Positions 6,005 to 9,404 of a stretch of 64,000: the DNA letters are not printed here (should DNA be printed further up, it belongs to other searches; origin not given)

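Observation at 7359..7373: DFDID motif in the 4176-aa virion protein: candidate catalytic loop of a packaged RNA polymerase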

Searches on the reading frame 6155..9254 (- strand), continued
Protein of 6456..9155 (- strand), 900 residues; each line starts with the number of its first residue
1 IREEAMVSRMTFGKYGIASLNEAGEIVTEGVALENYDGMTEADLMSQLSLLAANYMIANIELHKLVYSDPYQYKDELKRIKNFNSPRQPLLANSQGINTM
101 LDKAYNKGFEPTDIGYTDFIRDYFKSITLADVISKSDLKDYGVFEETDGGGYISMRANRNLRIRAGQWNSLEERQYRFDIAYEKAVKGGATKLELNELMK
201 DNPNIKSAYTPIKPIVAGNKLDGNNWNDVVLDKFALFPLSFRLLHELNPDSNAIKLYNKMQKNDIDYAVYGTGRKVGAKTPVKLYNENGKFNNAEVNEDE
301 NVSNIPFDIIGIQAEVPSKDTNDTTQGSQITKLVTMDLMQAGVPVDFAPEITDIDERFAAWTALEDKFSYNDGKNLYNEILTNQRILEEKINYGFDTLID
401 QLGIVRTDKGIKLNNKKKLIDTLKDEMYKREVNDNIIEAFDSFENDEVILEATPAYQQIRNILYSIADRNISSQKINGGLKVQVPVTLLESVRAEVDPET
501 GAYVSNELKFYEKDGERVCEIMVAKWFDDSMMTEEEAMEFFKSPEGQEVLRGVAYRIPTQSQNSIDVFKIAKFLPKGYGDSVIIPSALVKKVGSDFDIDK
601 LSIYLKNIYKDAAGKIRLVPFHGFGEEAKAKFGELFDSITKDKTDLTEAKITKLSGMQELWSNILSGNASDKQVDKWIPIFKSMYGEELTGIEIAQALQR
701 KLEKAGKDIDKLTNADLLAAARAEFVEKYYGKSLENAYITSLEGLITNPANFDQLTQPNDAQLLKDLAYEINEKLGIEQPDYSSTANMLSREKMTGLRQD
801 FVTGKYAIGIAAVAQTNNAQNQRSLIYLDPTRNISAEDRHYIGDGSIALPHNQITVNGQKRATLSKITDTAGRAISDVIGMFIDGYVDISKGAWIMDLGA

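Call 44: fold_search(model_id=the predicted structure, library=pdb)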
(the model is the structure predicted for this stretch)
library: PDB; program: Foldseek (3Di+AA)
matches with E <= 10: 77; with E <= 0.001: 1
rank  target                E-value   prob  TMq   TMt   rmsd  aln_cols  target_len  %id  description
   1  6vr4_A                6.3e-28  1.00  0.62  0.32   9.4      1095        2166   19  Virion-packaged DNA-dependent RNA polymerase of crAss-like phage phi14:2 (released 2020-07-29)
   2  2j7n_A                1.5e-03  0.98  0.22  0.23  30.5      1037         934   10  Structure of the RNAi polymerase from Neurospora crassa (released 2006-12-13)
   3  7s00_d                2.9e-01  0.66  0.10  0.22  15.9       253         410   15  X-ray structure of the phage AR9 non-virion RNA polymerase core (released 2022-07-06)
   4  8que_A                2.9e-01  0.16  0.08  0.15  26.4       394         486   15  Structure of the Bacteriophage PhiKZ non-virion RNA Polymerase bound to DNA and RNA (released 2024-07-31)
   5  9pfv_D                6.1e-01  0.14  0.12  0.09  34.0       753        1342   11  The cryo-EM structure of C. crescentus DriD-ssDNA-RNAP-Sigma73-CCNA_03891/CCNA_01149 promoter transcription activation (released 2026-02-25)
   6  6vjs_I                6.9e-01  0.11  0.07  0.06  28.0       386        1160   11  Escherichia coli RNA polymerase and ureidothiophene-2-carboxylic acid complex (released 2020-10-07)
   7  3aoh_D                7.2e-01  0.03  0.06  0.05  53.9       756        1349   11  RNA polymerase-Gfh1 complex (Crystal type 1) (released 2010-12-08)
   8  5w1s_D                7.9e-01  0.06  0.07  0.06  36.9       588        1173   12  X-ray crystal structure of Escherichia coli RNA polymerase and TraR complex (released 2017-06-14)
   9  3aoh_I                7.9e-01  0.05  0.07  0.06  46.2       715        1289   11  RNA polymerase-Gfh1 complex (Crystal type 1) (released 2010-12-08)
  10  7ogp_A                8.2e-01  0.47  0.07  0.18  10.4       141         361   18  Structure of the apo-state of the bacteriophage PhiKZ non-virion RNA polymerase - class including clamp (released 2021-07-07)
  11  5vsw_D                8.2e-01  0.05  0.07  0.07  40.4       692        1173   12  X-ray crystal structure of Escherichia coli RNA polymerase and DksA/ppGpp complex (released 2017-06-14)
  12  3aoh_N                9.0e-01  0.03  0.06  0.05  46.3       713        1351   10  RNA polymerase-Gfh1 complex (Crystal type 1) (released 2010-12-08)
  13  7qv9_D                9.8e-01  0.10  0.07  0.06  29.7       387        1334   10  CryoEM structure of bacterial transcription intermediate complex mediated by activator PspF (released 2022-11-09)
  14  4yfx_J                1.1e+00  0.06  0.08  0.07  36.9       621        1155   11  Escherichia coli RNA polymerase in complex with Myxopyronin B (released 2015-03-11)
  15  6vvv_D                1.2e+00  0.07  0.13  0.12  33.4       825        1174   10  Crystal structure of a Mycobacterium smegmatis transcription initiation complex with Rifampicin-resistant RNA polymera (released 2020-10-21)
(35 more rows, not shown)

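Call 56: find_encoding_contigs(protein=P0049, flank=10000, max_places=2)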
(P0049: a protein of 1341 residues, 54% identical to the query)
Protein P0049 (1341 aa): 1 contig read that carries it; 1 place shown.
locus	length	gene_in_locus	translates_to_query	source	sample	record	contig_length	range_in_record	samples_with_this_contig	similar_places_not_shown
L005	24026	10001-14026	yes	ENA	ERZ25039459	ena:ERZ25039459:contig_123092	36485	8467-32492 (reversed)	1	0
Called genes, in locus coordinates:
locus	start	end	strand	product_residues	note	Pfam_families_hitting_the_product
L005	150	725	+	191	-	-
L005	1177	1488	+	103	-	-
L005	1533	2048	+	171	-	-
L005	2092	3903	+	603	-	-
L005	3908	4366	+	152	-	-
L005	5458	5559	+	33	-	-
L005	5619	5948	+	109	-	-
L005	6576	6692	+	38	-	-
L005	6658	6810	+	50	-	-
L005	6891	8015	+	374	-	-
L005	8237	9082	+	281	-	-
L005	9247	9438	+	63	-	-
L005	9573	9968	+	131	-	-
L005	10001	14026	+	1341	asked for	-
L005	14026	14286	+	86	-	-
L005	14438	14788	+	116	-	-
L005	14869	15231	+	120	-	-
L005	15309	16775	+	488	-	-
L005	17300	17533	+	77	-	-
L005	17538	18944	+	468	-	-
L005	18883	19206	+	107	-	-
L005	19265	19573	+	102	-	-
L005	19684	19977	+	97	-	-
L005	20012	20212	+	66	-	-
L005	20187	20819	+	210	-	-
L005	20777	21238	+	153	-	-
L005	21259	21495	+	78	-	-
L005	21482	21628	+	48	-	-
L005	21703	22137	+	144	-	-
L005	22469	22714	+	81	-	-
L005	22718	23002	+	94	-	-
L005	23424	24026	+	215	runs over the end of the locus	-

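Call 57: find_encoding_contigs(protein=P0001, flank=10000, max_places=2)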
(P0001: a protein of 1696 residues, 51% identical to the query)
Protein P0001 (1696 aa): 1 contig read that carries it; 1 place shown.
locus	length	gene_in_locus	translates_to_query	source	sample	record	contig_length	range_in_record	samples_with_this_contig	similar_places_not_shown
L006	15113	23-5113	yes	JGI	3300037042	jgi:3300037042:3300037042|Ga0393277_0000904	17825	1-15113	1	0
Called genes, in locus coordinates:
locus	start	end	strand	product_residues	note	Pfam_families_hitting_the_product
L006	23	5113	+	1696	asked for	-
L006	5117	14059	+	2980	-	-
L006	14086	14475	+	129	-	-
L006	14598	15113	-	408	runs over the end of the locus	-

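Call 86: search_protein_representatives(protein=window:6155-9254:-)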
Query: 1033 residues. Proteins with E-value up to 0.001 (for the whole library): 2170; up to 1e-10: 1499; up to 1e-30: 696. The best 150 are listed.
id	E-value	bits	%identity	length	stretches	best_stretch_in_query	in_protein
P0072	0.0e+00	1838.1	79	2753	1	1-1033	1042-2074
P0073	0.0e+00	1335.0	61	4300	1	2-1033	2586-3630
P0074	0.0e+00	1101.6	54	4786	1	14-1033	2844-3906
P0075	0.0e+00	1094.2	56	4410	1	2-1033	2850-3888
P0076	0.0e+00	1092.6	57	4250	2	232-1033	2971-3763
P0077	0.0e+00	1078.2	54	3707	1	5-1033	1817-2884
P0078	0.0e+00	1075.3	53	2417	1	2-1033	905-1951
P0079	0.0e+00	1074.4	54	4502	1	9-1033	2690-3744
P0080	0.0e+00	1057.0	55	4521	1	2-1033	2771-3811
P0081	0.0e+00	1033.4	55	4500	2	12-671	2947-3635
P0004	0.0e+00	1024.0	54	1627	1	7-1033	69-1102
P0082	0.0e+00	1022.7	54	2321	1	2-1033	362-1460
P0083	1.8e-297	1006.3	54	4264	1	11-1033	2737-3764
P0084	3.6e-295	998.7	52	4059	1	10-1033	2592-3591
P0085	3.7e-294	995.4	53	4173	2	2-687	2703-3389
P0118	6.1e-268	908.6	50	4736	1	9-1033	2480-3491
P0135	4.4e-257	872.6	48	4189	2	11-667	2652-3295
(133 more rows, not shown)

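Call 99: search_solved_structures(query=A1, max_evalue=1, show_alignments=0)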
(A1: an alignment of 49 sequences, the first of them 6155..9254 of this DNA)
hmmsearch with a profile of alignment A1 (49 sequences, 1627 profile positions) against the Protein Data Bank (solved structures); distinct sequences matched with E-value up to 1: 1.
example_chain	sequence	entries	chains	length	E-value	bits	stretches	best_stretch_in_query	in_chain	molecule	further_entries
6vr4_A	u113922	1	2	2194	4.3e-35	123.9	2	560-1061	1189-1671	DNA-dependent RNA polymerase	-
